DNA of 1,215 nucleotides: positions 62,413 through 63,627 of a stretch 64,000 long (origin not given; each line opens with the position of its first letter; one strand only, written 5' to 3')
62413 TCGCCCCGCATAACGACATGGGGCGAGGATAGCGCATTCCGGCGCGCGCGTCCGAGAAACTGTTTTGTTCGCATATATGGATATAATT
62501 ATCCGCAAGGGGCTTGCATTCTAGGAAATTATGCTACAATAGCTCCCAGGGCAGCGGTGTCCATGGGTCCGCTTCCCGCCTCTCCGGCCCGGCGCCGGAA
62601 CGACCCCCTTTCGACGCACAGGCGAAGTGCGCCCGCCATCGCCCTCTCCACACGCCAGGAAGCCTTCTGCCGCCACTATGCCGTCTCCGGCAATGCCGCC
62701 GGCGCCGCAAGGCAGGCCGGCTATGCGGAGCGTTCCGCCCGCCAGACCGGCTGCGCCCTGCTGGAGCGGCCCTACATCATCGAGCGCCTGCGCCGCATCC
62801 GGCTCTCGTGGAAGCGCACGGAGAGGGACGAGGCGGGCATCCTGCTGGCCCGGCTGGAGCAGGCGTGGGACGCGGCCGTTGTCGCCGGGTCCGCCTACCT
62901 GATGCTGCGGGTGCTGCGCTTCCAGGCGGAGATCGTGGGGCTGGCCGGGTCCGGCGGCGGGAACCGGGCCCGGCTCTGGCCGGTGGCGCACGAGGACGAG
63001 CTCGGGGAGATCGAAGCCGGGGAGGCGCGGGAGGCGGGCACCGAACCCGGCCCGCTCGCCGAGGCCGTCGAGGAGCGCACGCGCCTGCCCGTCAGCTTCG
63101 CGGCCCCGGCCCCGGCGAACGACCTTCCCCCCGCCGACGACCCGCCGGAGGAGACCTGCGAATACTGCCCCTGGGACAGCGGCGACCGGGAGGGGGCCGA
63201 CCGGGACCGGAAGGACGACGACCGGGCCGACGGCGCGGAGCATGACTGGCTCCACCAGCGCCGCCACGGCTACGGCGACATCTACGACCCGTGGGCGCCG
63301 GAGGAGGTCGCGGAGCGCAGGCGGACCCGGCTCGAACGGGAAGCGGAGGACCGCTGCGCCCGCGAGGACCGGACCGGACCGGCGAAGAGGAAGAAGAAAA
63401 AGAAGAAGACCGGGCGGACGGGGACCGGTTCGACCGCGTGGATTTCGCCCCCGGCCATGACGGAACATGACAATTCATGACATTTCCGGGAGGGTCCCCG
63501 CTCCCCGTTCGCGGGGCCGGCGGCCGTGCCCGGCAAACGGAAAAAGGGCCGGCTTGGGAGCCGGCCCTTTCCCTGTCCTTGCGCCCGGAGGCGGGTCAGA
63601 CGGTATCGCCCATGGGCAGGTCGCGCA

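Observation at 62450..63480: Orphan phage terminase-small-subunit-like gene with its own AT-rich promoter and a poly-lysine/acidic tail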

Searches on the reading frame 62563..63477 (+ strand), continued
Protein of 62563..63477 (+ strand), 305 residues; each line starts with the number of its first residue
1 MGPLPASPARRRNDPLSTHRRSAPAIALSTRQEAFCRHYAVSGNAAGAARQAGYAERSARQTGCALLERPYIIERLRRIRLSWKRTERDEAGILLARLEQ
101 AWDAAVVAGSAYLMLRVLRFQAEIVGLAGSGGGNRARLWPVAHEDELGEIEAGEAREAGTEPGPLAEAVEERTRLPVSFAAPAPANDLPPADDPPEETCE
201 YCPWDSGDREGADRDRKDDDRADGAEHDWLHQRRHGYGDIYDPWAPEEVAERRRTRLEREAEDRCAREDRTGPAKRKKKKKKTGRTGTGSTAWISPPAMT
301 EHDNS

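Call 88: search_protein_families(library=pfam, proteins=[L027:7263-8285:-, L027:4126-5451:+, L002:11655-12443:-, L037:7206-7880:-], max_evalue=0.001)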
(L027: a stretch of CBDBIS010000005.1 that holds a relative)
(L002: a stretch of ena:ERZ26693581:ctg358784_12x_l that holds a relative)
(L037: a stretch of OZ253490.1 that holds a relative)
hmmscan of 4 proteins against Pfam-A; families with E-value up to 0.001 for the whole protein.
L027:7263-8285:- (341 aa): 2 families
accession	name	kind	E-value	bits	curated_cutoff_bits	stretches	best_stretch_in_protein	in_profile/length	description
PF02371.22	Transposase_20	-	1.9e-23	83.1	21.3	1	214-292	2-79/87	Transposase IS116/IS110/IS902 family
PF01548.23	DEDD_Tnp_IS110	-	1.1e-13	51.7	29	1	8-148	1-153/155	Transposase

L027:4126-5451:+ (442 aa): 1 family
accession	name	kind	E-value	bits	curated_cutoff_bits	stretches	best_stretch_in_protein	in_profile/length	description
PF01609.27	DDE_Tnp_1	-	1.1e-08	35.6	23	1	280-331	123-184/200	Transposase DDE domain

L002:11655-12443:- (263 aa): 1 family
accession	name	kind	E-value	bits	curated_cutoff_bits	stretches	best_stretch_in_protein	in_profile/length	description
PF22558.3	REase-ARP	-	1.3e-06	28.7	27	1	38-260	63-268/270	Restriction Endonuclease associating with ARP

L037:7206-7880:- (225 aa): 2 families
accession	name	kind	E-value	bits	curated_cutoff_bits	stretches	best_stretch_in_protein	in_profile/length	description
PF00378.25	ECH_1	-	6.6e-46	157.1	27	1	3-224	34-250/251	Enoyl-CoA hydratase/isomerase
PF16113.10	ECH_2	-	1.7e-28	100.6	27.2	1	2-172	28-192/335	Enoyl-CoA hydratase/isomerase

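Call 93: find_homologous_proteins(query=P0193, max_evalue=1e-8)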
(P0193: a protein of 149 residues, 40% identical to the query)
Query P0193 (149 aa): 22 proteins with E <= 1e-8 among 163 candidates.
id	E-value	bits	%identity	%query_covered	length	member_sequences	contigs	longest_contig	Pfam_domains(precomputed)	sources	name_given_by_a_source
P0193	2.1e-92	325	100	100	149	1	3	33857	PF03592.22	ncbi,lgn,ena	-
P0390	4.0e-29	119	57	75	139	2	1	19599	PF03592.22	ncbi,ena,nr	ncbi:MAG: terminase small subunit [Proteobacteria bacterium]|nr:terminase small subunit [Pseudomonad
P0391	1.9e-27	114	53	79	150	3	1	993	PF03592.22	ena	-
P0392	3.2e-27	113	52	79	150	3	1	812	PF03592.22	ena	-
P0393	4.7e-27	113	51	91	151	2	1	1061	PF03592.22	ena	-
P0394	5.2e-27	113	53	77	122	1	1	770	PF03592.22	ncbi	-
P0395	6.6e-27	112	61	68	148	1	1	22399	PF03592.22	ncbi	-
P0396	2.5e-26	110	58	69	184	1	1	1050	PF03592.22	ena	-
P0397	2.6e-26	110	61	68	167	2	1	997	PF03592.22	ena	-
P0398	4.5e-26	110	51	78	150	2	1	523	PF03592.22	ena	-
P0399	9.1e-26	109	47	99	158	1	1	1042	PF03592.22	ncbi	-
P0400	1.1e-25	108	58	68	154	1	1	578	PF03592.22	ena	-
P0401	1.2e-25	108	57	68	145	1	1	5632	PF03592.22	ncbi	-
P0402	1.6e-24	105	49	91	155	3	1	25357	PF03592.22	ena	-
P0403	5.8e-24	103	50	79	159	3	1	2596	PF03592.22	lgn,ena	-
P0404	1.7e-23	101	57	67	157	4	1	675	PF03592.22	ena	-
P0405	2.3e-23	101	56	67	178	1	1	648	PF03592.22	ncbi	-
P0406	1.4e-21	95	57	65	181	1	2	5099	PF03592.22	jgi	jgi:phage terminase small subunit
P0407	2.4e-19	88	54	67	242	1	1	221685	PF03592.22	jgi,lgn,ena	-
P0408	6.6e-16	77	53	66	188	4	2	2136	PF03592.22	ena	-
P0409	2.4e-15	75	52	66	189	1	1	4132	PF03592.22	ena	-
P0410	2.1e-13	68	54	55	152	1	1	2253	PF03592.22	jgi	jgi:phage terminase small subunit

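Call 94: find_encoding_contigs(protein=P0395, flank=4000, max_places=1)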
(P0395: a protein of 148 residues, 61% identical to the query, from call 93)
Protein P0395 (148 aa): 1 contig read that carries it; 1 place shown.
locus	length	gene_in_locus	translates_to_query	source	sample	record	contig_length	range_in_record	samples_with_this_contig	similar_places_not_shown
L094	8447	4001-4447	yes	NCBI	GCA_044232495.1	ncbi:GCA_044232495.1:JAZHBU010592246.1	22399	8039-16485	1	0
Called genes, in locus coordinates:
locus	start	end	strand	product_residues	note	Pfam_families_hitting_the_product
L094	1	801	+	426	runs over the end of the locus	PF02403:Seryl_tRNA_N, PF00587:tRNA-synt_2b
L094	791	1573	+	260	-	PF01975:SurE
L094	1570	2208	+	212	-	PF01135:PCMT, PF00398:RrnaAD (weak), PF13649:Methyltransf_25 (weak)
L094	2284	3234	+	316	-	PF01476:LysM, PF01551:Peptidase_M23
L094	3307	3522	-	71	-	PF07311:Dodecin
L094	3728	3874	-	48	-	-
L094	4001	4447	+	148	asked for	PF03592:Terminase_2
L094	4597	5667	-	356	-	PF05673:DUF815, PF13191:AAA_16 (weak)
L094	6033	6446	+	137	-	PF02699:YajC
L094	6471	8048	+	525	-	PF21760:SecD_1st, PF22599:SecDF_P1_head, PF02355:SecD_SecF_C, PF03176:MMPL (weak)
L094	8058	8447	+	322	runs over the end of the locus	PF07549:Sec_GG, PF00873:ACR_tran (weak), PF02355:SecD_SecF_C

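Call 95: find_encoding_contigs(protein=P0407, flank=4000, max_places=1)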
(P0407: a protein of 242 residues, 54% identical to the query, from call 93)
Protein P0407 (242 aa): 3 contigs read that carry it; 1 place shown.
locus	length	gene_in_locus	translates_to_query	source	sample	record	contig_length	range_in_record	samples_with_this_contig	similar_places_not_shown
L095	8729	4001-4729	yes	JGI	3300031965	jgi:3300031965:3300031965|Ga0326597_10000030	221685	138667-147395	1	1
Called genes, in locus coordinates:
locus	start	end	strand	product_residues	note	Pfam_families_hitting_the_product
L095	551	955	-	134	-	PF07635:PSCyt1 (weak)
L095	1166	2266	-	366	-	PF03959:FSH1 (faint), PF00561:Abhydrolase_1, PF12146:Hydrolase_4, PF12697:Abhydrolase_6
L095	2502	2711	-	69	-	PF00313:CSD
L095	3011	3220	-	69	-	PF00313:CSD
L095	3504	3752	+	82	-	-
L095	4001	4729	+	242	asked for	PF03592:Terminase_2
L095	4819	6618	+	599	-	PF01336:tRNA_anti-codon, PF00152:tRNA-synt_2, PF02938:GAD (weak)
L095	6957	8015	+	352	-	PF05036:SPOR (weak)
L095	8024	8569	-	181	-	-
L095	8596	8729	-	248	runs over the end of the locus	PF00990:GGDEF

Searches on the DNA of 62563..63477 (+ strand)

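Call 21: search_rna_families(source=L018, start=5600, end=7200, threshold=evalue, max_evalue=1, show_alignments=2)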
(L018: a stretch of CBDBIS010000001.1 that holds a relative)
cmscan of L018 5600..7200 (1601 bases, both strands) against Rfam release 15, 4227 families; matches with E-value up to 1: 3.
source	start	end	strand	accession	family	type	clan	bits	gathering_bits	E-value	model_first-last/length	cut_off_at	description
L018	7062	7129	-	RF02790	sodF_sRNA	Gene; sRNA;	-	24.8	46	0.29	1-90/90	no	sodF sRNA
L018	6989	7080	-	RF04100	mir-493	Gene; miRNA;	-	23.3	68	0.26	1-89/89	no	mir-493 microRNA precursor family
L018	7063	7112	-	RF02760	sR035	Gene; sRNA;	-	17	233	0.075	149-204/206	no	sR035 sRNA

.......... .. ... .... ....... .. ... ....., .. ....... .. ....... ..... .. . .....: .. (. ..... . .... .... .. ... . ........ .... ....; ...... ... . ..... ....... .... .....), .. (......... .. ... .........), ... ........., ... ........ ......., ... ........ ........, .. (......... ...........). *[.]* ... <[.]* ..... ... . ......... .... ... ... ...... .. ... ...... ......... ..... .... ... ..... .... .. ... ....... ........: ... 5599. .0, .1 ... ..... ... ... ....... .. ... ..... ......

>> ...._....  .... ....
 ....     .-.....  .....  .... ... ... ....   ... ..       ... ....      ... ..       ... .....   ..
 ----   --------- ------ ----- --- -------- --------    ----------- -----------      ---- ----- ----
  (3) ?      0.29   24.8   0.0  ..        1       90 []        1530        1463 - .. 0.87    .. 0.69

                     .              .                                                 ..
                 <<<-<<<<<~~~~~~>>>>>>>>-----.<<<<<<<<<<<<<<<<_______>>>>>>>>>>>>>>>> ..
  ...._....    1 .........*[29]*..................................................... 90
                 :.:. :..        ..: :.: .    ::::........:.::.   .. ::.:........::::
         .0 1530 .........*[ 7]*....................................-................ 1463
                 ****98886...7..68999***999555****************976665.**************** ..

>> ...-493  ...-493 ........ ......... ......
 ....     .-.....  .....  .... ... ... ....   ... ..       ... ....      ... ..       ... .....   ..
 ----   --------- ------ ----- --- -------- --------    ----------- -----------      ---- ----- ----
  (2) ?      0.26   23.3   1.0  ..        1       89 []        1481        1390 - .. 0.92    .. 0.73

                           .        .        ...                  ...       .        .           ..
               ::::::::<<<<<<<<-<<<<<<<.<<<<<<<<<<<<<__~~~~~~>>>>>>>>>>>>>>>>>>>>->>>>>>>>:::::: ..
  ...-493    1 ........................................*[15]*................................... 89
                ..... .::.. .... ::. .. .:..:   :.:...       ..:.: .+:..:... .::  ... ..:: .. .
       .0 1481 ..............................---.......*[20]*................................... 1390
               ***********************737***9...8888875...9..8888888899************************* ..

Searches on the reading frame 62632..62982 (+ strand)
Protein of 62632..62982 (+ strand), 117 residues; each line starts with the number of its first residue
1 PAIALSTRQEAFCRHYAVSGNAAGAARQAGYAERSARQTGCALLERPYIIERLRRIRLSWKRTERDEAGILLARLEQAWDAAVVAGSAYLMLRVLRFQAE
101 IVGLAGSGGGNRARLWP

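Call 86: search_dna_similar(query=window:62632-62982:+, collection=phages, mode=protein, max_evalue=0.001, max_rows=15)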
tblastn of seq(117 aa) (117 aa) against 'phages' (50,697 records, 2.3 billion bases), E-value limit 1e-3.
No match.

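Call 87: search_dna_similar(query=window:62632-62982:+, collection=plasmids, mode=protein, max_evalue=0.001, max_rows=15)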
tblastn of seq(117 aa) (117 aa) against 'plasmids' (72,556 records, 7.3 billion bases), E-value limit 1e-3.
No match.
